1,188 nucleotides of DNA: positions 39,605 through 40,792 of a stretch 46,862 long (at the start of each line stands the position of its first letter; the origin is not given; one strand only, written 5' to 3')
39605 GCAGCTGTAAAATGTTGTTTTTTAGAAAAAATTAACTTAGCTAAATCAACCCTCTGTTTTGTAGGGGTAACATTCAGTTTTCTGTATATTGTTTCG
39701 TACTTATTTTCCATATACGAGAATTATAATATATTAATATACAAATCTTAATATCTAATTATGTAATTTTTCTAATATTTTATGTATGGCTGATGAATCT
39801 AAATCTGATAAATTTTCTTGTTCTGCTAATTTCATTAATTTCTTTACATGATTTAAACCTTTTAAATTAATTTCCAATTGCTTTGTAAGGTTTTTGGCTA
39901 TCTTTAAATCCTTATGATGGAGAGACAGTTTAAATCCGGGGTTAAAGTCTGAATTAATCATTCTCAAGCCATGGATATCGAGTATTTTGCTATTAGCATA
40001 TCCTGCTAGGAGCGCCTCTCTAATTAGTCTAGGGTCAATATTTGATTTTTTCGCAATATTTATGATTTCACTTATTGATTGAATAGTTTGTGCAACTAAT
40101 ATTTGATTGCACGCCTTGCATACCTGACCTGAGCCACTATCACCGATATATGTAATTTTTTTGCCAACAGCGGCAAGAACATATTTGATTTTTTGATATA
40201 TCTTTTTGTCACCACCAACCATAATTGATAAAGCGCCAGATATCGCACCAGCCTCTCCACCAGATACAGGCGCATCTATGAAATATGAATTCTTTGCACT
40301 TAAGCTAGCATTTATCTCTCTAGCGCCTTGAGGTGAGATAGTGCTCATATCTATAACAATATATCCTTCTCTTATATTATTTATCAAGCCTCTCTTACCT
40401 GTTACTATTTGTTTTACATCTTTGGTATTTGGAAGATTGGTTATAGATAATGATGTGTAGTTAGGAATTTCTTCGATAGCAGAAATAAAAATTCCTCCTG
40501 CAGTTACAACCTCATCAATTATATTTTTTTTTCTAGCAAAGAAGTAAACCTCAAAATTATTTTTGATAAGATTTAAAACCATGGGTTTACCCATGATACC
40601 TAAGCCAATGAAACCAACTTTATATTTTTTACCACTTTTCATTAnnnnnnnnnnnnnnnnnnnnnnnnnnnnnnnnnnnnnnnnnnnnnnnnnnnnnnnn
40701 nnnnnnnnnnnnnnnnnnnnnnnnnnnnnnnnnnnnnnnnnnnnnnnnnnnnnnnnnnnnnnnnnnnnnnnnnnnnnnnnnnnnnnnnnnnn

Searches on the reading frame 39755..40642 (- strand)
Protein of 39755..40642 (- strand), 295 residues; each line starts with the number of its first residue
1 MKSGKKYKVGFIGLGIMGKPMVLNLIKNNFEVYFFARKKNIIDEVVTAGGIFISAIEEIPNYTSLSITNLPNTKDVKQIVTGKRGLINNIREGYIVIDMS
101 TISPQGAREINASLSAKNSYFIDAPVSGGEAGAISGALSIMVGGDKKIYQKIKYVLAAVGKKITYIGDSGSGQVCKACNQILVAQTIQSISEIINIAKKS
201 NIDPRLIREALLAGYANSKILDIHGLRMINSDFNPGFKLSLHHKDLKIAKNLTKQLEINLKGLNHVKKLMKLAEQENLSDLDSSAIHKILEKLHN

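Call 3: search_protein_families(library=pfam, proteins=[window:39755-40642:-], max_evalue=0.01)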
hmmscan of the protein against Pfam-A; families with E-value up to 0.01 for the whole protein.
window:39755-40642:- (295 aa): 3 families
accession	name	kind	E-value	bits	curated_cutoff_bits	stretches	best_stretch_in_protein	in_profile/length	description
PF03446.21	NAD_binding_2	-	1.1e-47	162.5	21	1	8-167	1-161/161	NAD binding domain of 6-phosphogluconate dehydrogenase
PF14833.11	NAD_binding_11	-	8.5e-29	100.7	30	1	170-289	1-121/122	NAD-binding of NADP-dependent 3-hydroxyisobutyrate dehydrogenase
PF03807.23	F420_oxidored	-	0.0047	17.9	21.6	0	8-50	1-45/94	NADP oxidoreductase coenzyme F420-dependent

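Call 4: search_protein_families(library=ncbifam, proteins=[window:39755-40642:-], max_evalue=0.01)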
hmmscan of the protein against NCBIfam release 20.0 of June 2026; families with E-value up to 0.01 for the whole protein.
window:39755-40642:- (295 aa): 12 families
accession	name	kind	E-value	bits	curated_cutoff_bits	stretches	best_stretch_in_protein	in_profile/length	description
TIGR01505.1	tartro_sem_red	equivalog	1.7e-87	293.3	340.75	1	8-294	1-287/291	2-hydroxy-3-oxopropionate reductase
NF008592.0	PRK11559.1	equivalog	6.7e-82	275.1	397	1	7-294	3-290/296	2-hydroxy-3-oxopropionate reductase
NF011633.0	PRK15059.1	equivalog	1.1e-70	238.2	451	1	8-294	2-287/292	2-hydroxy-3-oxopropionate reductase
TIGR01692.1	HIBADH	equivalog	6.3e-53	180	291.6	1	11-290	1-287/288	3-hydroxyisobutyrate dehydrogenase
NF043037.1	ThreonDh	equivalog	7.6e-44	150.3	350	1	6-291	2-288/297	L-threonate dehydrogenase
NF012005.0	PRK15461.1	equivalog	4.8e-37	127.8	348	1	8-288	3-284/298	sulfolactaldehyde 3-reductase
NF006765.0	PRK09287.1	equivalog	1.7e-19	70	413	1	6-199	3-206/476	NADP-dependent phosphogluconate dehydrogenase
TIGR00873.1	gnd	equivalog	5.6e-19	68.3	426.7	1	9-200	2-203/467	decarboxylating NADP(+)-dependent phosphogluconate dehydrogenase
NF007161.0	PRK09599.1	subfamily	2.7e-18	66.2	271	1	8-199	2-196/302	NADP-dependent phosphogluconate dehydrogenase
TIGR00872.1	gnd_rel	equivalog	1.2e-17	64.2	297.2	1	8-203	2-198/299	phosphogluconate dehydrogenase (NAD(+)-dependent, decarboxylating)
NF005650.0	PRK07417.1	equivalog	0.00024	20.5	290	1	8-138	3-127/281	prephenate/arogenate dehydrogenase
TIGR03026.1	NDP-sugDHase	subfamily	0.00057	18.8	189.8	0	73-211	93-243/413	nucleotide sugar dehydrogenase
